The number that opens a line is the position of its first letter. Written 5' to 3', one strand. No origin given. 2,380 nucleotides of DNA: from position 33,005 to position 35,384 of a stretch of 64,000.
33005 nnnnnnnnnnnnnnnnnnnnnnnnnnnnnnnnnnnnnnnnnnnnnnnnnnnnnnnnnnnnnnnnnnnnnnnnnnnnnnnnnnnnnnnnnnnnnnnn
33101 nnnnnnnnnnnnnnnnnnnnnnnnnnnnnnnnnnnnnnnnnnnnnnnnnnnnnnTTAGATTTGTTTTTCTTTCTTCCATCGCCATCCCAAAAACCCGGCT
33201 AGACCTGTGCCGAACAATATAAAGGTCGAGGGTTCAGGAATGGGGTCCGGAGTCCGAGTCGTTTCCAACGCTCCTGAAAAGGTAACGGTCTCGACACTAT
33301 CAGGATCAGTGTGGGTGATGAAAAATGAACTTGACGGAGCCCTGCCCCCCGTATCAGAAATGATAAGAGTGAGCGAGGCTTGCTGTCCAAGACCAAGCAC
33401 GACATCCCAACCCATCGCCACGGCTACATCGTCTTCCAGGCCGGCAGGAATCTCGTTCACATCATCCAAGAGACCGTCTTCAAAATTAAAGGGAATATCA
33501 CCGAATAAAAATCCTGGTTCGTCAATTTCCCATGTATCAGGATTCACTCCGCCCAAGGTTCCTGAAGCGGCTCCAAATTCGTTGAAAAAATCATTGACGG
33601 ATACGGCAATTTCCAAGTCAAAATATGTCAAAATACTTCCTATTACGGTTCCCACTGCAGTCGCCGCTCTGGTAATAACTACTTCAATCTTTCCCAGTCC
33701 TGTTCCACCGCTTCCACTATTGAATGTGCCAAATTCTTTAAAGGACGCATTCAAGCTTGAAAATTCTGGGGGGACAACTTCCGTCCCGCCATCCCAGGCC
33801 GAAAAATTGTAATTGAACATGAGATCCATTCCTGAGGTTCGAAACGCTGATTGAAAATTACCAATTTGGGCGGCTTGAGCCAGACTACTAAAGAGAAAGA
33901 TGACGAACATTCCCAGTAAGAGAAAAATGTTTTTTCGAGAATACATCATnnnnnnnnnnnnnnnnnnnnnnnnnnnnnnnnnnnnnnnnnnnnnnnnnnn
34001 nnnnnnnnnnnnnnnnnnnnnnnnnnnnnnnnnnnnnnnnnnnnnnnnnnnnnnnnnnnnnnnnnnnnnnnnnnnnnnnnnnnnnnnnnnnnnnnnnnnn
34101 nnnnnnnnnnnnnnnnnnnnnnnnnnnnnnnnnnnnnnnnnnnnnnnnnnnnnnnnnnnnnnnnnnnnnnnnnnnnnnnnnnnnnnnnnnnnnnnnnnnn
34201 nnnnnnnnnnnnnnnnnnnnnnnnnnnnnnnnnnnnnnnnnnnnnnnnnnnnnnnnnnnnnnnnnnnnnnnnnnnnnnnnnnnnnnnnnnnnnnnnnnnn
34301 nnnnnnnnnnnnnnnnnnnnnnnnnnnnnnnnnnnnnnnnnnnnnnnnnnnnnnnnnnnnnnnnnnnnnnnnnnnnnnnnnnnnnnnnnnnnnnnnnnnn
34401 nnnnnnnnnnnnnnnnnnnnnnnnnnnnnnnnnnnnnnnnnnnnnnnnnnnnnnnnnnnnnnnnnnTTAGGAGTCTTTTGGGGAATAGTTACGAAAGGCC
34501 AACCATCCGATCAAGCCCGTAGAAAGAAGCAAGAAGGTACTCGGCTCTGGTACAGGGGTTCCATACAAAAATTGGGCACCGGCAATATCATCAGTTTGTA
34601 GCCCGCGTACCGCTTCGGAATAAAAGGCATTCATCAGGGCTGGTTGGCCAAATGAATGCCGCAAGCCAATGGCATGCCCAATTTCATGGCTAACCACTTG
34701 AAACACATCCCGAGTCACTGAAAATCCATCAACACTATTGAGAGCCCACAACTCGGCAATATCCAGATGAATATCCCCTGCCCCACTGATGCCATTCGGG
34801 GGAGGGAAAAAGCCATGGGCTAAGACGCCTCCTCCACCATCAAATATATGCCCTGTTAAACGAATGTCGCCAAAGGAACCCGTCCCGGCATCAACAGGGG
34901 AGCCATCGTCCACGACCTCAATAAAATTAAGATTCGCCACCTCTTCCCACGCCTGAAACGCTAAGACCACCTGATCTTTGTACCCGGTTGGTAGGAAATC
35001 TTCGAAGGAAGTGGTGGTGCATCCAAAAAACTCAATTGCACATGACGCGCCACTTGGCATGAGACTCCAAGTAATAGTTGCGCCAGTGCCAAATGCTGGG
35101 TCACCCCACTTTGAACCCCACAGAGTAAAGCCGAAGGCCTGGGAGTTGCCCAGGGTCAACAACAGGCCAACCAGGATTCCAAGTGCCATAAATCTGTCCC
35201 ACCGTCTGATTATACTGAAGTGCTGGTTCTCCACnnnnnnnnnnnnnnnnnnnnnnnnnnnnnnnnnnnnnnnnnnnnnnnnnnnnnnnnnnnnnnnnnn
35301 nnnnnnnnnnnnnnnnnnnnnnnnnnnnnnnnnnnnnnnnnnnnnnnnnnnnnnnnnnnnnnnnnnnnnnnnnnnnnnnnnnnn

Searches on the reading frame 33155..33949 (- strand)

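Call 8: search_protein_families(library=pfam, proteins=[window:33155-33949:-], max_evalue=0.001)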
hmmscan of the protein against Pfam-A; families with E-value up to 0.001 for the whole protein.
window:33155-33949:- (264 aa): 1 family
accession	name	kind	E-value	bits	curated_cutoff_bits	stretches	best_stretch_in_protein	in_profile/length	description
PF07589.16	PEP-CTERM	-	3.2e-07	30.6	20.7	1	236-260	1-24/24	PEP-CTERM motif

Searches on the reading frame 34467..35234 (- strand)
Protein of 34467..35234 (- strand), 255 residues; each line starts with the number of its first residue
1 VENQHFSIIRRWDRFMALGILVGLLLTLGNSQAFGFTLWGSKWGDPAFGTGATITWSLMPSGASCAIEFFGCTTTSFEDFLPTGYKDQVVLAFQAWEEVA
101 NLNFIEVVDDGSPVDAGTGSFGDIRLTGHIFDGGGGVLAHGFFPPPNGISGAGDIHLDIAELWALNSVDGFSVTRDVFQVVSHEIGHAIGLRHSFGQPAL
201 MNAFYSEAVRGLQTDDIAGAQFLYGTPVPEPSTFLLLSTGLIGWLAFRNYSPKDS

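Call 8: search_protein_families(library=pfam, proteins=[window:34467-35234:-], max_evalue=0.001)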
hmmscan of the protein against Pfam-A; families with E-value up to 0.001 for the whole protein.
window:34467-35234:- (255 aa): 4 families
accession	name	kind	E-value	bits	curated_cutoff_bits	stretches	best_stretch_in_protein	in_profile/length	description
PF00413.30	Peptidase_M10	-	2.3e-27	96.3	24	1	85-225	23-159/159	Matrixin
PF07589.16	PEP-CTERM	-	5.4e-06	26.7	20.7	1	227-248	1-22/24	PEP-CTERM motif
PF13583.11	Reprolysin_4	-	0.00015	21.9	22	1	169-196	127-154/203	Metallo-peptidase family M12B Reprolysin-like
PF16313.11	DUF4953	-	0.00062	19.5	24.2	1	179-196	15-32/316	Met-zincin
